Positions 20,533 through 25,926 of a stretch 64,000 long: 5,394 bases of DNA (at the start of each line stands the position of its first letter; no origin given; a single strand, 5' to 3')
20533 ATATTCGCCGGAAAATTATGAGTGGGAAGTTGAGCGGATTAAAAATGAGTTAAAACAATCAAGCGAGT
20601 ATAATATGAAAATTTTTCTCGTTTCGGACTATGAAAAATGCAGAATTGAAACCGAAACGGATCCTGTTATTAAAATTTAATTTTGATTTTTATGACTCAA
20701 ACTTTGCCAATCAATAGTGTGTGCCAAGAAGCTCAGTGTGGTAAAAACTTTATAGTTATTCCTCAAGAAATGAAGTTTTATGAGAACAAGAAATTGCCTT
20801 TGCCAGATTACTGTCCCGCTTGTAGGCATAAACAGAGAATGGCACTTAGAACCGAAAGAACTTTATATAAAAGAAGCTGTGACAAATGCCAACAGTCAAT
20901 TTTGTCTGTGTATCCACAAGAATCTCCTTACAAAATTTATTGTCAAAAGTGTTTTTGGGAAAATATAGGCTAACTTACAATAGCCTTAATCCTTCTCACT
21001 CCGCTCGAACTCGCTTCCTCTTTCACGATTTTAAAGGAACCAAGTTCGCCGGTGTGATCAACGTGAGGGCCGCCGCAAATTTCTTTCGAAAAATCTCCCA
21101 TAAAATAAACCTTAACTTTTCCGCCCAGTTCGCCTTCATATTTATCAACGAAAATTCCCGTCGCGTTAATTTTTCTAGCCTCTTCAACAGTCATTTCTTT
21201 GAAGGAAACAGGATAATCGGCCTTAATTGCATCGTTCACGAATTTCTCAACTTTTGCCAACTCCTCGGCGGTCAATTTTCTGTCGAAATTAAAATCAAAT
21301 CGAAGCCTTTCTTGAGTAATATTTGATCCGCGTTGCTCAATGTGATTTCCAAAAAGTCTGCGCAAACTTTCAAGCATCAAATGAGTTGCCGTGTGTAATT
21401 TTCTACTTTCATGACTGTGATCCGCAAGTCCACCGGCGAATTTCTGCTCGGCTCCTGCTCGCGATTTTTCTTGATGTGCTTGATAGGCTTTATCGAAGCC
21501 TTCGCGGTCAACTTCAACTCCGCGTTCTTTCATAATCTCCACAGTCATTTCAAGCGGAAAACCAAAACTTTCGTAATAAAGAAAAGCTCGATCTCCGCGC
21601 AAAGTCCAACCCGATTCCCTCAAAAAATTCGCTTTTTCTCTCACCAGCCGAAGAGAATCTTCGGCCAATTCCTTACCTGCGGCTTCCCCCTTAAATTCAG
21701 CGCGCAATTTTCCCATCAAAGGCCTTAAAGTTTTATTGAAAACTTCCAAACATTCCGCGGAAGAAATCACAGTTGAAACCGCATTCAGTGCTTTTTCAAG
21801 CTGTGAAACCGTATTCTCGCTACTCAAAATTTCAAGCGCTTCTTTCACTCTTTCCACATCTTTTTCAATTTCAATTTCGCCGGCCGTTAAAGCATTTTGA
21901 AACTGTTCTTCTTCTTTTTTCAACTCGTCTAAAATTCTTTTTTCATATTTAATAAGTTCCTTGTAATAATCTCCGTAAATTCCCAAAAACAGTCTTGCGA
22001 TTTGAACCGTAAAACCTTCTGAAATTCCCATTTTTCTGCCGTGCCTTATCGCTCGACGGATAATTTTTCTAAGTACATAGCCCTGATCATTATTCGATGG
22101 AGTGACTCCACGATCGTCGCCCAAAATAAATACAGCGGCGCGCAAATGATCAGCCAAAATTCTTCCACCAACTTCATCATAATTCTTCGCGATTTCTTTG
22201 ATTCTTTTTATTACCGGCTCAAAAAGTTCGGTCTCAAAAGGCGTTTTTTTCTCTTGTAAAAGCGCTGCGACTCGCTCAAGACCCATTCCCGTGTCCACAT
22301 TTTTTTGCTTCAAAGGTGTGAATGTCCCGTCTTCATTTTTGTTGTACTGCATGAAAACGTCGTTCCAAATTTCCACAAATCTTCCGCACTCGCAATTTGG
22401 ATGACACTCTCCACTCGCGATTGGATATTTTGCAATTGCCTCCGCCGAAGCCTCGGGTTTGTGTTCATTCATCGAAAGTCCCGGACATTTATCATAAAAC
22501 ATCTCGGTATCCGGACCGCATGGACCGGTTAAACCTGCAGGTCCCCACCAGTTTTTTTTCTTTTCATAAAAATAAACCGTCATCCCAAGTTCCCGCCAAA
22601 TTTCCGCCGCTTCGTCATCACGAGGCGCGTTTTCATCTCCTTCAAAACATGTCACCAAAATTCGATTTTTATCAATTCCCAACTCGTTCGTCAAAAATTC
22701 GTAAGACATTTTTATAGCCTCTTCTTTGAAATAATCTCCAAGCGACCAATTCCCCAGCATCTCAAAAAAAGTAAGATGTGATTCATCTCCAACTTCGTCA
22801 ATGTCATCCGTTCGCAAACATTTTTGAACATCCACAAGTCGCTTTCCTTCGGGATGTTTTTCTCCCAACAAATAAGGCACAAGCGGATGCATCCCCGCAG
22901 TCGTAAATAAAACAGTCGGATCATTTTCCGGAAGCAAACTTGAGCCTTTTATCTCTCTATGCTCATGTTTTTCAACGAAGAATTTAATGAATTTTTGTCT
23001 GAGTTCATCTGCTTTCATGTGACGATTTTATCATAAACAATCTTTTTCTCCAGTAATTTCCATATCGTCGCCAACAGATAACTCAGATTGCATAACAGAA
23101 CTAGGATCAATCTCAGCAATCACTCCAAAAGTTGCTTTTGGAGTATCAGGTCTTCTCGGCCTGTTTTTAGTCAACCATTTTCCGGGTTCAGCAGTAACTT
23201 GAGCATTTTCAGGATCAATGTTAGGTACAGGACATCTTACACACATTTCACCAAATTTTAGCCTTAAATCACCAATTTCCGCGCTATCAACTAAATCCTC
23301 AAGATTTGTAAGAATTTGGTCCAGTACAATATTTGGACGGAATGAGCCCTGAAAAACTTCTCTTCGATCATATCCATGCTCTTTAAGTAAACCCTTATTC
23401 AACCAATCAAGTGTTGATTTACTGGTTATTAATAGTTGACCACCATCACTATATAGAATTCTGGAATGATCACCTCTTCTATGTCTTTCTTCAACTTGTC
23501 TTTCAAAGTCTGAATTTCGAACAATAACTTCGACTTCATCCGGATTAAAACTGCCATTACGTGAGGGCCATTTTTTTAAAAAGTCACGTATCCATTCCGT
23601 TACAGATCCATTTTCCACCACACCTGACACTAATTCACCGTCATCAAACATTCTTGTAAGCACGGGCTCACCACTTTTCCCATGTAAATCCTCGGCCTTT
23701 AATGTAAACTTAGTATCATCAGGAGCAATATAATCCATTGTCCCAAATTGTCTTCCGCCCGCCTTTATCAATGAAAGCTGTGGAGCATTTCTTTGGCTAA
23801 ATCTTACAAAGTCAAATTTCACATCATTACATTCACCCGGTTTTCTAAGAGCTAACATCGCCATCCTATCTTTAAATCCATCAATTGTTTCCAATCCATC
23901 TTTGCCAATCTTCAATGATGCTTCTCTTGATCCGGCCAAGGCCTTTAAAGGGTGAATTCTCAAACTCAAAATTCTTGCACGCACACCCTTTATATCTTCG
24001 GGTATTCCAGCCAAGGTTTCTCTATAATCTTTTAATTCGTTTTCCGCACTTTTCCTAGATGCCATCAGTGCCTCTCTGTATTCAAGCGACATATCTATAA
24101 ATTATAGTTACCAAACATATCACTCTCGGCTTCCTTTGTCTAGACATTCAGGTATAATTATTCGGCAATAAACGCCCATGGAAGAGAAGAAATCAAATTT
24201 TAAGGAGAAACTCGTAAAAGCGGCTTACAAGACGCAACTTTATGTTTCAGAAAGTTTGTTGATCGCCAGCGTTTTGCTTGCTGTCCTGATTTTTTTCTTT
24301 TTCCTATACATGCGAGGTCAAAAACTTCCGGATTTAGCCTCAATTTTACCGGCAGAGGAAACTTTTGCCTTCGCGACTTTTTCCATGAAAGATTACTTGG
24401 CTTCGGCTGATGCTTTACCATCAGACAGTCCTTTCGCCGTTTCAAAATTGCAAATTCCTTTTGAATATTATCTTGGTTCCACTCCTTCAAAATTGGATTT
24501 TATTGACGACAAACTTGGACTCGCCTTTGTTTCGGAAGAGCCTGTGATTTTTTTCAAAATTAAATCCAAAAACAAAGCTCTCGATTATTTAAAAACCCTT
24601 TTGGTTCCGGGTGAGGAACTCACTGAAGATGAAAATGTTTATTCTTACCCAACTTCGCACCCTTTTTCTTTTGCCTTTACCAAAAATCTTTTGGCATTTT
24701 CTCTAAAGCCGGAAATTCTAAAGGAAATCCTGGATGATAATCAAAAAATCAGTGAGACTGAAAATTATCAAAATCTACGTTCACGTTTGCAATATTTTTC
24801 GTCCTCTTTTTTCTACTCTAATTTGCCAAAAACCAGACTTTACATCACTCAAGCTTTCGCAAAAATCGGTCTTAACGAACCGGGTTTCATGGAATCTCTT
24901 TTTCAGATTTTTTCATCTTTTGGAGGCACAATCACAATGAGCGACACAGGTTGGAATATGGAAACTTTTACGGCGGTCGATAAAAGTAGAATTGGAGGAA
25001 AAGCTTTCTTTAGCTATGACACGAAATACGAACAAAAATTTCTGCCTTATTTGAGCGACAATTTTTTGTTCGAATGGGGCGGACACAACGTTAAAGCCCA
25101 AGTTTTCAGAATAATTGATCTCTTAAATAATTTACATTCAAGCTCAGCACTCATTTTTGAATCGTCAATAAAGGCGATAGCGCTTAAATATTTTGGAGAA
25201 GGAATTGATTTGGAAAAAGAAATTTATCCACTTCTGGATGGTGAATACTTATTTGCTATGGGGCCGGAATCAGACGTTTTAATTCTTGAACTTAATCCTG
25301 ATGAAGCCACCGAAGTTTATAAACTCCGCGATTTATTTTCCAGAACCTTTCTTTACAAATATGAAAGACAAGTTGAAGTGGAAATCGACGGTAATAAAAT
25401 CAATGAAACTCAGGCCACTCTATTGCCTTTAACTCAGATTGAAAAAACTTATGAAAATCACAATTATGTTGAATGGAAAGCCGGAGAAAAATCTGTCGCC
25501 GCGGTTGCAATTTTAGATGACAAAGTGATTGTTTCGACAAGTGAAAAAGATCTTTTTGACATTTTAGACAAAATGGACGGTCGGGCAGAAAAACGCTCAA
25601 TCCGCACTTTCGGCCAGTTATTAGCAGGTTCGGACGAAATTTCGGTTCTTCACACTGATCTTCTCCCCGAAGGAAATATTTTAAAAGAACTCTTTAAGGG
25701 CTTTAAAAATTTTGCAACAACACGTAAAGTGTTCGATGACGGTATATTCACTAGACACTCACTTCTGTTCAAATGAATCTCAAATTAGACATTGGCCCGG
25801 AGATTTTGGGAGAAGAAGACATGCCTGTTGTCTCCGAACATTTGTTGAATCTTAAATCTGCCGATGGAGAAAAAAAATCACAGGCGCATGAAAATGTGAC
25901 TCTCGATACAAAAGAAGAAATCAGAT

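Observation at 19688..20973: A sixth family member exists as a natural split: Cys-ladder core (330 aa) followed by the zinc-ribbon cap (93 aa) as separate genes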

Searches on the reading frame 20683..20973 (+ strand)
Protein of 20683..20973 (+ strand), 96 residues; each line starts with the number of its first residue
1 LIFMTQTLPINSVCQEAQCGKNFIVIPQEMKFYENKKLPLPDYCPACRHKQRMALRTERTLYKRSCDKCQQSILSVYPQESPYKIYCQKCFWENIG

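Call 6: search_protein_families(library=pfam, proteins=[window:20683-20973:+], max_evalue=1)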
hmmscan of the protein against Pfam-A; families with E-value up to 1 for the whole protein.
window:20683-20973:+ (96 aa): 5 families
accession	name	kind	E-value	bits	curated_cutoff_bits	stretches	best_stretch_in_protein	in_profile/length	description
PF13451.12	zf_Tbcl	-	7.2e-05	23.1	24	1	17-52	8-44/48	Probable treble clef domain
PF14205.11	Cys_rich_KTR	-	0.03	14.6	25.5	1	44-74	6-38/54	Cysteine-rich KTR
PF24455.1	DUF7571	-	0.2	12.5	27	1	36-51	57-72/89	Family of unknown function (DUF7571)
PF00412.28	LIM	-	0.29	11.9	22.9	1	66-94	29-57/58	LIM domain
PF10764.14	Gin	-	0.61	10.6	27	1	66-89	20-43/45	Inhibitor of sigma-G Gin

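Call 7: search_protein_families(library=ncbifam, proteins=[window:20683-20973:+], max_evalue=1)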
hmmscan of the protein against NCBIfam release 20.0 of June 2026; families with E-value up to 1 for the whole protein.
window:20683-20973:+ (96 aa): 3 families
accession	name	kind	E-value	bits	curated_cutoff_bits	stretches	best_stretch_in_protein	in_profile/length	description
NF041259.1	mono_DmmA_fam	domain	0.024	14.9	60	1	13-73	23-80/101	dimethylamine monooxygenase subunit DmmA family protein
NF041374.1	GDCCVxC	domain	0.36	11.1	40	1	44-73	5-34/58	GDCCVxC domain-containing (seleno)protein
NF011482.0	PRK14892.1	equivalog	0.44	10.5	109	1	48-90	5-48/101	putative transcription elongation factor Elf1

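Call 52: search_solved_structures(query=A3, max_evalue=10, show_alignments=2)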
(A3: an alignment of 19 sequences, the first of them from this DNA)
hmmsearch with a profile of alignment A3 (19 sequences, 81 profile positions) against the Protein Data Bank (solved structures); distinct sequences matched with E-value up to 10: 7.
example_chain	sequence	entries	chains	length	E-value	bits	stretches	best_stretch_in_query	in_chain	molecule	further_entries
1ctl_A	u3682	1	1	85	0.0052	20.6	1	50-79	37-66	AVIAN CYSTEINE RICH PROTEIN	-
1b8t_A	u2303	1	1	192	0.0073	20.1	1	50-79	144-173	PROTEIN (CRP1)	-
1cxx_A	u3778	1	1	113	0.014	19.2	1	50-79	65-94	CYSTEINE AND GLYCINE-RICH PROTEIN CRP2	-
1ibi_A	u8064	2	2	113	0.015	19.1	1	50-79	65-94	CYSTEINE-RICH PROTEIN 2 | CYSTEINE AND GLYCINE-RICH PROTEIN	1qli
2o13_A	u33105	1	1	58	0.022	18.5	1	50-79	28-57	Muscle LIM protein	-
6m6r_A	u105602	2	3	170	0.97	13.3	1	38-64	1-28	Dicer Related Helicase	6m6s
5mrc_R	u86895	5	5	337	2.7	11.8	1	19-55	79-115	bL27m | Large ribosomal subunit protein bL27m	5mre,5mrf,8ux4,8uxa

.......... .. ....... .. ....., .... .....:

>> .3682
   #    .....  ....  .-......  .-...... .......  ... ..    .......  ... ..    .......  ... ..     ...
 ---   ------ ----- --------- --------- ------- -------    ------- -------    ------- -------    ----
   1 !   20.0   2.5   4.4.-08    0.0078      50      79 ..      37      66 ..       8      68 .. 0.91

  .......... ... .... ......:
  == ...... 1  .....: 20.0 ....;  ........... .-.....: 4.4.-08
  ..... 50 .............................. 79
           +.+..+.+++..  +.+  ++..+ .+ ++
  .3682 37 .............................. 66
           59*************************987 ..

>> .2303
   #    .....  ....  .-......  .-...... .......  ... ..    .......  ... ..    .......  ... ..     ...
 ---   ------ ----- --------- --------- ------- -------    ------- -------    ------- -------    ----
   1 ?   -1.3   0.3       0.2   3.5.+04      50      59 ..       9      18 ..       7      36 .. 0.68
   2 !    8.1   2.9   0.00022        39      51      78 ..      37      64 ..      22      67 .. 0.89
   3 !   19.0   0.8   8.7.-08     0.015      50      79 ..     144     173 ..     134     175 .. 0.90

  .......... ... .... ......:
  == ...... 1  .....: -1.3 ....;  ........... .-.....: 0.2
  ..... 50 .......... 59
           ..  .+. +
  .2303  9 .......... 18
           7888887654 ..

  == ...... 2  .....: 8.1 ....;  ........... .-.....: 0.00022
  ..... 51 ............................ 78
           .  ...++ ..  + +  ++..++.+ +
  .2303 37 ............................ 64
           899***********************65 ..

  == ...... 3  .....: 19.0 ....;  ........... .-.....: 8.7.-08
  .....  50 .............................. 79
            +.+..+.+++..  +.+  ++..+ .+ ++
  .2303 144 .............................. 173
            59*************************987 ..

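Call 60: search_protein_families(library=padloc, proteins=[window:20692-20973:+], max_evalue=0.01)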
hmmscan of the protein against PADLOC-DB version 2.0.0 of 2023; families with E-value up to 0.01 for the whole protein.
window:20692-20973:+ (93 aa): 0 families

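Call 72: find_homologous_proteins(query=window:20692-20973:+)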
Query window:20692-20973:+ (93 aa): 37 proteins with E <= 0.001 among 37 candidates.
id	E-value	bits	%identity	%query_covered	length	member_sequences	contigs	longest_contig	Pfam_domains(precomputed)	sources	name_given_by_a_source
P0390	1.2e-58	214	100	100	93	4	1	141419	-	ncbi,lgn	-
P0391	1.6e-49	184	84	100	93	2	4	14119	-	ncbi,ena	-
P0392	1.4e-40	156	68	100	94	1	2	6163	PF13451.13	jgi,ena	-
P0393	5.8e-40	154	73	90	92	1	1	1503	-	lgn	-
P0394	1.4e-39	152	72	94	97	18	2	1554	PF13451.13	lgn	-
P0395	2.9e-39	151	68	100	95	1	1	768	PF13451.13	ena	-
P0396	6.0e-39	150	68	98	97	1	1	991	PF13451.13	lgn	-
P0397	7.8e-39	150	67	100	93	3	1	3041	PF13451.13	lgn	-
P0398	1.1e-38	150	72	94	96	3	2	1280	PF13451.13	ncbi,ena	-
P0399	1.1e-38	150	74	90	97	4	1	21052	PF13451.13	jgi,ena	-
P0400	1.2e-38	149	72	94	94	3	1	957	-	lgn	-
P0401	1.2e-38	149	67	99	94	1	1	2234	PF13451.13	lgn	-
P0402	3.1e-38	148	66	99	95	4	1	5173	-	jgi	jgi:Zn ribbon nucleic-acid-binding protein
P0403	6.9e-38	147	71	90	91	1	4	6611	-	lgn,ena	-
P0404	9.5e-38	147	70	94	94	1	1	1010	-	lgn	-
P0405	1.0e-37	146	67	99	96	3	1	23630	PF13451.13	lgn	-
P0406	2.4e-37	145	70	90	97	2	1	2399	PF13451.13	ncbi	-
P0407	2.8e-37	145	73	90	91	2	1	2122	PF13451.13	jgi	jgi:Zn ribbon nucleic-acid-binding protein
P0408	3.3e-37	145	74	90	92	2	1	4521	PF13451.13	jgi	-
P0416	3.3e-35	138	67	94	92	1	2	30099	PF13451.13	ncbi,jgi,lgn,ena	-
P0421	1.6e-33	133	67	90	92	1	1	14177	PF13451.13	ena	-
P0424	1.6e-30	123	65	88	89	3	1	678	PF13451.13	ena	-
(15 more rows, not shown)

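Call 73: find_encoding_contigs(protein=P0390, flank=3000, max_places=3)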
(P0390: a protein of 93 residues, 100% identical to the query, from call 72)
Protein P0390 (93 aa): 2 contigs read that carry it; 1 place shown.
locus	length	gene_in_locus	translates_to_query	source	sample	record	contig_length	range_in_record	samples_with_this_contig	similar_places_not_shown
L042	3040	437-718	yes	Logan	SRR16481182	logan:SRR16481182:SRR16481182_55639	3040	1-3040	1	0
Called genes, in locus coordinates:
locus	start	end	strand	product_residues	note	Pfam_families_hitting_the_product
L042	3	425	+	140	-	?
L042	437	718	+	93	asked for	-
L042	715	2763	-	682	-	PF01411:tRNA-synt_2c, PF07973:tRNA_SAD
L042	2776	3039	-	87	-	?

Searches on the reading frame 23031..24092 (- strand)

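Call 24: search_protein_families(library=pfam, proteins=[window:23031-24092:-], max_evalue=0.001)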
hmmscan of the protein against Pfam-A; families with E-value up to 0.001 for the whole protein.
window:23031-24092:- (353 aa): 2 families
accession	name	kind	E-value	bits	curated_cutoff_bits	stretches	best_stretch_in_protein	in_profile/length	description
PF03473.23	MOSC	-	6.1e-11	42.8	22.7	1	211-344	3-119/120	MOSC domain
PF03476.21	MOSC_N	-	1.5e-05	25.3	25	1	39-174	2-118/119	MOSC N-terminal beta barrel domain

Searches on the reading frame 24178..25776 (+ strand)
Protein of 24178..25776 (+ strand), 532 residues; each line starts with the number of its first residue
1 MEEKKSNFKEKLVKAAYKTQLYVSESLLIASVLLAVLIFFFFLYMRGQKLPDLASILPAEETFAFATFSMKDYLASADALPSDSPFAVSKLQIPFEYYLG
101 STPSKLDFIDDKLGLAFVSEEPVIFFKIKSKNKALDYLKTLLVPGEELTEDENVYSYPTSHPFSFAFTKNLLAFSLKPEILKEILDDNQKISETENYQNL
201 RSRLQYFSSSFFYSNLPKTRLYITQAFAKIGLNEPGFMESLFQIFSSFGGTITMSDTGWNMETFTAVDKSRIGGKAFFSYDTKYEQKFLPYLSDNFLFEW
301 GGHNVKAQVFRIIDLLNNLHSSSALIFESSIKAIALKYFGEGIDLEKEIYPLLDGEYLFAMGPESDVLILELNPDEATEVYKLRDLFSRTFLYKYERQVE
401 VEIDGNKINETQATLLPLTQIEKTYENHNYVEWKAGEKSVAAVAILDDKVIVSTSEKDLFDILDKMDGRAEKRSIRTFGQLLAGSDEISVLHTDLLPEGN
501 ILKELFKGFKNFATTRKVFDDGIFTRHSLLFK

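Call 28: search_protein_families(library=pfam, proteins=[window:24178-25776:+], max_evalue=0.001)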
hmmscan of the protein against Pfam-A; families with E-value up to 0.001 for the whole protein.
window:24178-25776:+ (532 aa): 1 family
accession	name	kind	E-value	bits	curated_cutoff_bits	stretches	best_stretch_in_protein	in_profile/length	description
PF11832.13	DUF3352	-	2.2e-08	33.6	26.8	1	127-465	130-452/536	Protein of unknown function (DUF3352)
